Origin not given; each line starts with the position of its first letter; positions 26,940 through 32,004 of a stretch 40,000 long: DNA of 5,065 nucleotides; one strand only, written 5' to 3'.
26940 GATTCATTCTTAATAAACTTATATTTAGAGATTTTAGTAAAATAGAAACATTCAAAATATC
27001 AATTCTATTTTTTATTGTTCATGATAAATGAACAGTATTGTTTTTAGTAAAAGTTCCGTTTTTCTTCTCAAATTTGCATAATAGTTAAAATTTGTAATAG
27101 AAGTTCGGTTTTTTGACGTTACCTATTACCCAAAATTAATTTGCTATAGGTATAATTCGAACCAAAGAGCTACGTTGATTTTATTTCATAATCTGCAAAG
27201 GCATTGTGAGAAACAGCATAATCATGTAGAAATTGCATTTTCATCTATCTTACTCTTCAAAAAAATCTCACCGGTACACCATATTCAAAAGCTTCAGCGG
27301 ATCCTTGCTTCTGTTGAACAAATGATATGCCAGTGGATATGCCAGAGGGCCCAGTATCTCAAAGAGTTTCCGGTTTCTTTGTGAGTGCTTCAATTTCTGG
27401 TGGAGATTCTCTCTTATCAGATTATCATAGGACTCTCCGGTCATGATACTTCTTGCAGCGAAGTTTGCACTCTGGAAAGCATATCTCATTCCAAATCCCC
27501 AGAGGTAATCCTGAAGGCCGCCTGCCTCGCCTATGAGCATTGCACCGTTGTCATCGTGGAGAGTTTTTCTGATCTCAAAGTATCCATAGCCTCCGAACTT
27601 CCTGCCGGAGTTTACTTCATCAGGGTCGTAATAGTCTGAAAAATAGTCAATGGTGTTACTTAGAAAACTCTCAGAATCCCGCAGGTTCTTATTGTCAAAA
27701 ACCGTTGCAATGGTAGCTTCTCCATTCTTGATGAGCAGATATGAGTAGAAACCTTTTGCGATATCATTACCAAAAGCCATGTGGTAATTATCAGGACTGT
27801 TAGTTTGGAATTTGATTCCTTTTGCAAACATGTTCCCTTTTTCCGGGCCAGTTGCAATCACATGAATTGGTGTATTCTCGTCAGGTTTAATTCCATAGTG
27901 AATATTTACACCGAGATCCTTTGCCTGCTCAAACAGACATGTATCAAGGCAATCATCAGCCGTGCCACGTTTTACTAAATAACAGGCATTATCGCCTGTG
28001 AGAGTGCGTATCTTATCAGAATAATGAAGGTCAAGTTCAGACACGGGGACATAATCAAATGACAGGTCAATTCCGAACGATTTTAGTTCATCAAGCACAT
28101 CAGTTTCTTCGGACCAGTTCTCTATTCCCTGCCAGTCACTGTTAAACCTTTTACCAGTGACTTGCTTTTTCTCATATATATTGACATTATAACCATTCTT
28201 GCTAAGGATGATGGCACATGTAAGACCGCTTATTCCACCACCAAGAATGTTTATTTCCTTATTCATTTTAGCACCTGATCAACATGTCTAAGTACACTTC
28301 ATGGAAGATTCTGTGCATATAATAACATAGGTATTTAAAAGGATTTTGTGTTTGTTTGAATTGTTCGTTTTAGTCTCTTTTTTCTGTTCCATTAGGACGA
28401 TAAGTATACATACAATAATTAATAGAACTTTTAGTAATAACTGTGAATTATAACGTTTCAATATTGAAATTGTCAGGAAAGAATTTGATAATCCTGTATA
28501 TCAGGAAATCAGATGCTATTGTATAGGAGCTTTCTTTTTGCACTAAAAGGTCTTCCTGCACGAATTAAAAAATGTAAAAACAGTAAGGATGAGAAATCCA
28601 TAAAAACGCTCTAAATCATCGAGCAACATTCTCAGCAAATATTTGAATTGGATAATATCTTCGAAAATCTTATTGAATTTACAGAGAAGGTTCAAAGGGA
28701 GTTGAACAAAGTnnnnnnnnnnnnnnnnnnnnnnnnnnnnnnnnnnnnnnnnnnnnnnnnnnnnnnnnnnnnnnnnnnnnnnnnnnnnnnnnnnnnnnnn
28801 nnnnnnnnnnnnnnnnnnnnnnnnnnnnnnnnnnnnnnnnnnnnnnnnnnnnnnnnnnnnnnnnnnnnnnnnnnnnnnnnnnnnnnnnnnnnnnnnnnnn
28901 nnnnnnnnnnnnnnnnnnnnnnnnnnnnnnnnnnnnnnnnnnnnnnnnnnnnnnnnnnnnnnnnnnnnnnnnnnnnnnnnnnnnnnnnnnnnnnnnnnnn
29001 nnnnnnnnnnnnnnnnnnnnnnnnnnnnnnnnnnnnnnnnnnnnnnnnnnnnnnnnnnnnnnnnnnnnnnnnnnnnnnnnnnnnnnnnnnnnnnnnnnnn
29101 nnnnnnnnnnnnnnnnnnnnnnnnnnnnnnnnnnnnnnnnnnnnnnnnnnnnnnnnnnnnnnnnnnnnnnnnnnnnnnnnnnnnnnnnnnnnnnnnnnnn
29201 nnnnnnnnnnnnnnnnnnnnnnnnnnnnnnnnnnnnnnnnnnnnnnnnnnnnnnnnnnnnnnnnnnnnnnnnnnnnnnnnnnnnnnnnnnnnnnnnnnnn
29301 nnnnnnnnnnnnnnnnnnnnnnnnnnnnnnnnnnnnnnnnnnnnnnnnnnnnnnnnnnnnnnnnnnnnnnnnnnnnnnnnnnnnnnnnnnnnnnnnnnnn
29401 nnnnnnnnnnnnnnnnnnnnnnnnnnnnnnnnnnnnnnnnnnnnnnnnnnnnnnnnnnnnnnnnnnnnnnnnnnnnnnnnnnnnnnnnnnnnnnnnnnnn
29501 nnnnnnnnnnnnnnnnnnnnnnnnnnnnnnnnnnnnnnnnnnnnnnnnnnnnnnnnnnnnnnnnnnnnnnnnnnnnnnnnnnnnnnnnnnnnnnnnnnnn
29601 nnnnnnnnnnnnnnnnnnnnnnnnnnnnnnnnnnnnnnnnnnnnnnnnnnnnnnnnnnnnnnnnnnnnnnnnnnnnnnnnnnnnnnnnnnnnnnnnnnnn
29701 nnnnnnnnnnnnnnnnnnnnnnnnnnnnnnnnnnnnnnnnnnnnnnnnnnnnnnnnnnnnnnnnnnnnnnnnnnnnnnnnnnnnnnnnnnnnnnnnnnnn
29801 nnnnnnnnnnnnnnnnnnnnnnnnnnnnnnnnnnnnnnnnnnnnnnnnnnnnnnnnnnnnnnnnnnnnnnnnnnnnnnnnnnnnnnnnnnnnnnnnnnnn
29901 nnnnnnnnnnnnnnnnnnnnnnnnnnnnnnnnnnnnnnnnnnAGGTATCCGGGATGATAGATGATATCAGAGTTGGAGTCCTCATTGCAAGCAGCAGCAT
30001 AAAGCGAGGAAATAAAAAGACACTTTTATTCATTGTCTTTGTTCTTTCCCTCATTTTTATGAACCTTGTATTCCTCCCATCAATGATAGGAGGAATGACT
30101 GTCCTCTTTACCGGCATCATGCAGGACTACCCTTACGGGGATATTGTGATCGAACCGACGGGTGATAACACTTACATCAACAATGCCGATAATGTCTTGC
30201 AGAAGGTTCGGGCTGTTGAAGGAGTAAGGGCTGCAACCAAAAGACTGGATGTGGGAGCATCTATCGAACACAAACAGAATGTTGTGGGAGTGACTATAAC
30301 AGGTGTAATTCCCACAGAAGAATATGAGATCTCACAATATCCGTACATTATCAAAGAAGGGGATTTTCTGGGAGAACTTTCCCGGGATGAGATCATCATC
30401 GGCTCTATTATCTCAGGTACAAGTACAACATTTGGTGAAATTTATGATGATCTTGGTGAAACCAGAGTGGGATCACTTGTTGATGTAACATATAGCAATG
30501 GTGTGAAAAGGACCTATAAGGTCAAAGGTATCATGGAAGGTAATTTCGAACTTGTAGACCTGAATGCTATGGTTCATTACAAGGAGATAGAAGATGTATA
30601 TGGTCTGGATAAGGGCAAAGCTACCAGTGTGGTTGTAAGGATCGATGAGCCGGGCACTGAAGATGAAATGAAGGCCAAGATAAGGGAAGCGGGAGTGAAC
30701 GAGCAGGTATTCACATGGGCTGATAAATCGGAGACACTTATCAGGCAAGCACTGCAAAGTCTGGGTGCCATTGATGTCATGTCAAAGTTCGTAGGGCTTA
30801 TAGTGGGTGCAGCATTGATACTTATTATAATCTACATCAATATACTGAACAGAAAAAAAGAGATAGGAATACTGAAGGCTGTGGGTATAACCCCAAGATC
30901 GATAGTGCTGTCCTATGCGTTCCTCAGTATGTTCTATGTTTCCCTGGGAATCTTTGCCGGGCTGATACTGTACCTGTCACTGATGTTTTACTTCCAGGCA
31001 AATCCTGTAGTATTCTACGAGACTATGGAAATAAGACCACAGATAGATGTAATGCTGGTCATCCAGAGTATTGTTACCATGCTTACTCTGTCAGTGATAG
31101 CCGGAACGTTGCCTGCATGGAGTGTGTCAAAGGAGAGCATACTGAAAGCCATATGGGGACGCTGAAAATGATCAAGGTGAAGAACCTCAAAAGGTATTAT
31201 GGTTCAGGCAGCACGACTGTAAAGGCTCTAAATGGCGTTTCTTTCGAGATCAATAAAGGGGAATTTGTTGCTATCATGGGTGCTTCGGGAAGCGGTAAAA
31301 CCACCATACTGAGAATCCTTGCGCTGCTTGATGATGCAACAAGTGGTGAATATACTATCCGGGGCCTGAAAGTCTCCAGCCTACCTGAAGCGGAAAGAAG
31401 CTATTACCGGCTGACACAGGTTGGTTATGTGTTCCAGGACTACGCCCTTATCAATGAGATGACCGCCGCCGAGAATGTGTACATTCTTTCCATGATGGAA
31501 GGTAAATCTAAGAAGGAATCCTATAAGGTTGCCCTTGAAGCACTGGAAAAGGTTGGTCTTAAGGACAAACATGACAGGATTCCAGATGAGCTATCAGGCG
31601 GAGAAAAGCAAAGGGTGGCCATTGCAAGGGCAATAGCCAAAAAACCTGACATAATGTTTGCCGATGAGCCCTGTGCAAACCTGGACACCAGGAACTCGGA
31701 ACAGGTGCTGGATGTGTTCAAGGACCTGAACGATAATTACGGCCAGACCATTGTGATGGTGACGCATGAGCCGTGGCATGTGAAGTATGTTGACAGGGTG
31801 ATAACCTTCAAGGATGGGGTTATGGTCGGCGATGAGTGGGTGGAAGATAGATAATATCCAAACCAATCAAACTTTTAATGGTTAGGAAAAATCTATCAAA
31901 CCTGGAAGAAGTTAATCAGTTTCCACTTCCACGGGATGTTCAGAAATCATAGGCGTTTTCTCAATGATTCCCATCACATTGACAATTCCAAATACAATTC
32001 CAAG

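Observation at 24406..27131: Stand-alone Cas1 (casposase-like) paired with a PD-(D/E)xK protein, without CRISPR, Cas2 or PolB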

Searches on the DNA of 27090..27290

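Call 94: search_rna_families(source=window, start=27090, end=27290, threshold=evalue, max_evalue=10, show_alignments=2)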
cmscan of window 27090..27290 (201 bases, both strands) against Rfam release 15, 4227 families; matches with E-value up to 10: 2.
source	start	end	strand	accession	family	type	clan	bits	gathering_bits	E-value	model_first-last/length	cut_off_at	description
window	27206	27290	-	RF00356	snoR32_R81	Gene; snRNA; snoRNA; CD-box;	-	17.8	45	5.3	1-98/98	no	Small nucleolar RNA R32/R81/Z41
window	27208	27280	-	RF00105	SNORD115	Gene; snRNA; snoRNA; CD-box;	-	14.2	39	5.3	1-82/82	no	Small nucleolar RNA SNORD115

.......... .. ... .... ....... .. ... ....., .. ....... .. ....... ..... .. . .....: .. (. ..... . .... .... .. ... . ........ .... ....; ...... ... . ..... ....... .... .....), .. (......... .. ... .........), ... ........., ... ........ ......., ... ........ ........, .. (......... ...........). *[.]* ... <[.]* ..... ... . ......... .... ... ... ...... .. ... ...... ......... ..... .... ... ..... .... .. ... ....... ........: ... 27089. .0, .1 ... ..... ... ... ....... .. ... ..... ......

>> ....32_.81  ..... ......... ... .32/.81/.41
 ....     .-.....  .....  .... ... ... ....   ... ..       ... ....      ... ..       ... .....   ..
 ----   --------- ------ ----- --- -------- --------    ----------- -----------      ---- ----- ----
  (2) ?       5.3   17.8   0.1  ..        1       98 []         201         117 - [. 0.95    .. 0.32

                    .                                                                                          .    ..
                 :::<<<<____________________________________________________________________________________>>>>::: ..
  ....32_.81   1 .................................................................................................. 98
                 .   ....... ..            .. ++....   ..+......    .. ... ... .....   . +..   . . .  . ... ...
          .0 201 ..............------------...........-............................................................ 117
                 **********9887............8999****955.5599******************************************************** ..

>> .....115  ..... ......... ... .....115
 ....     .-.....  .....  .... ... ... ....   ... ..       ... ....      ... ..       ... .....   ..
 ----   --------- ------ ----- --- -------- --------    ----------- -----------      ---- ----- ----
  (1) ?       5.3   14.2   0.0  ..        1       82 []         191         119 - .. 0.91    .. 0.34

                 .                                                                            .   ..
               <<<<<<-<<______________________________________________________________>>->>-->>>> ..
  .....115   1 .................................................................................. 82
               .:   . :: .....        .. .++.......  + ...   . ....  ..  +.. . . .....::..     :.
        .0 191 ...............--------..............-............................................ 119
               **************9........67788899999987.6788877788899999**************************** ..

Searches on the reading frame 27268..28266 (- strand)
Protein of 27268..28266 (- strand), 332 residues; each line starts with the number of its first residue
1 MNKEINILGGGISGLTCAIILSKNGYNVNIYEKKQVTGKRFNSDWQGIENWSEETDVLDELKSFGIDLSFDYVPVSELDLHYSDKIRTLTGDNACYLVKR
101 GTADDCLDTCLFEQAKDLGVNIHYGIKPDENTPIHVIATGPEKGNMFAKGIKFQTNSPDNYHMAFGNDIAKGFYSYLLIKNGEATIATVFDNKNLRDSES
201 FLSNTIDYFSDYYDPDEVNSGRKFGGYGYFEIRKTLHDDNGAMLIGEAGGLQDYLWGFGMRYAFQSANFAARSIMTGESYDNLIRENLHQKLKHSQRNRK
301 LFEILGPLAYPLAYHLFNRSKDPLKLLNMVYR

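Call 22: search_protein_families(library=pfam, proteins=[window:27268-28266:-], max_evalue=0.01)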
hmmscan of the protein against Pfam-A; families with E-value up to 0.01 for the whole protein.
window:27268-28266:- (332 aa): 7 families
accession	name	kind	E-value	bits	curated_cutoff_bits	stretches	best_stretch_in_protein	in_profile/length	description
PF13450.12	NAD_binding_8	-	4.3e-09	36.9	21.9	1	7-41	1-35/68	NAD(P)-binding Rossmann-like domain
PF03486.20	HI0933_like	-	3.9e-06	26.9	50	1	4-53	2-51/244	HI0933-like protein Rossmann domain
PF01266.30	DAO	-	4.7e-05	23.5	27.9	1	7-36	4-34/353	FAD dependent oxidoreductase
PF00890.30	FAD_binding_2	-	0.00089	19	20.4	1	7-39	4-36/414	FAD binding domain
PF00070.33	Pyr_redox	-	0.0032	18.4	22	0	6-39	3-36/82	Pyridine nucleotide-disulphide oxidoreductase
PF01946.23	Thi4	-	0.0042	16.8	26.2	1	3-38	18-54/235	Thi4 family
PF07992.20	Pyr_redox_2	-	0.0081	16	26.1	0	5-40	3-39/291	Pyridine nucleotide-disulphide oxidoreductase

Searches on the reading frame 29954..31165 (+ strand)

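Call 80: search_protein_families(library=pfam, proteins=[window:29954-31165:+], max_evalue=0.001)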
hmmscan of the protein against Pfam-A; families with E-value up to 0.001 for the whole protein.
window:29954-31165:+ (403 aa): 1 family
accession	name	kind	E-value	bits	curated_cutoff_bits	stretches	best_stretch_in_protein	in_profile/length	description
PF02687.27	FtsX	-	9.4e-15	55.2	25.5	1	279-395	5-119/120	FtsX-like permease C-terminal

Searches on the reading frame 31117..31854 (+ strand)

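Call 80: search_protein_families(library=pfam, proteins=[window:31117-31854:+], max_evalue=0.001)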
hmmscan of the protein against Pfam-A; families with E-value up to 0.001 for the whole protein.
window:31117-31854:+ (245 aa): 10 families
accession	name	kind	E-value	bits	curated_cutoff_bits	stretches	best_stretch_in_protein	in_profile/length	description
PF00005.33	ABC_tran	-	4.6e-35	121.6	25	1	38-187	1-137/137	ABC transporter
PF13304.12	AAA_21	-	7.9e-09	36.4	27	1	50-79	1-33/304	AAA domain, putative AbiEii toxin, Type IV TA system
PF02463.25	SMC_N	-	7.9e-09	35.7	40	1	47-229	23-209/220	RecF/RecN/SMC N terminal domain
PF13476.12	AAA_23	-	0.00013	23.1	27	1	39-164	11-130/201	AAA domain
PF13175.12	AAA_15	-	0.00015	22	32.1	0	44-74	18-49/374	AAA ATPase domain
PF20720.3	nSTAND3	-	0.00027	21.1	27.2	1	45-97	14-62/155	Novel STAND NTPase 3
PF13481.12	AAA_25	-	0.00031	20.9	27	0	45-69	30-54/195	AAA domain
PF13238.12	AAA_18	-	0.00054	20.9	29.4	0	51-117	1-39/128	AAA domain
PF13521.12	AAA_28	-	0.0008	20.1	27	0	51-100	2-39/164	AAA domain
PF13555.12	AAA_29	-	0.00086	19.4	27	0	39-71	13-46/61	P-loop containing region of AAA domain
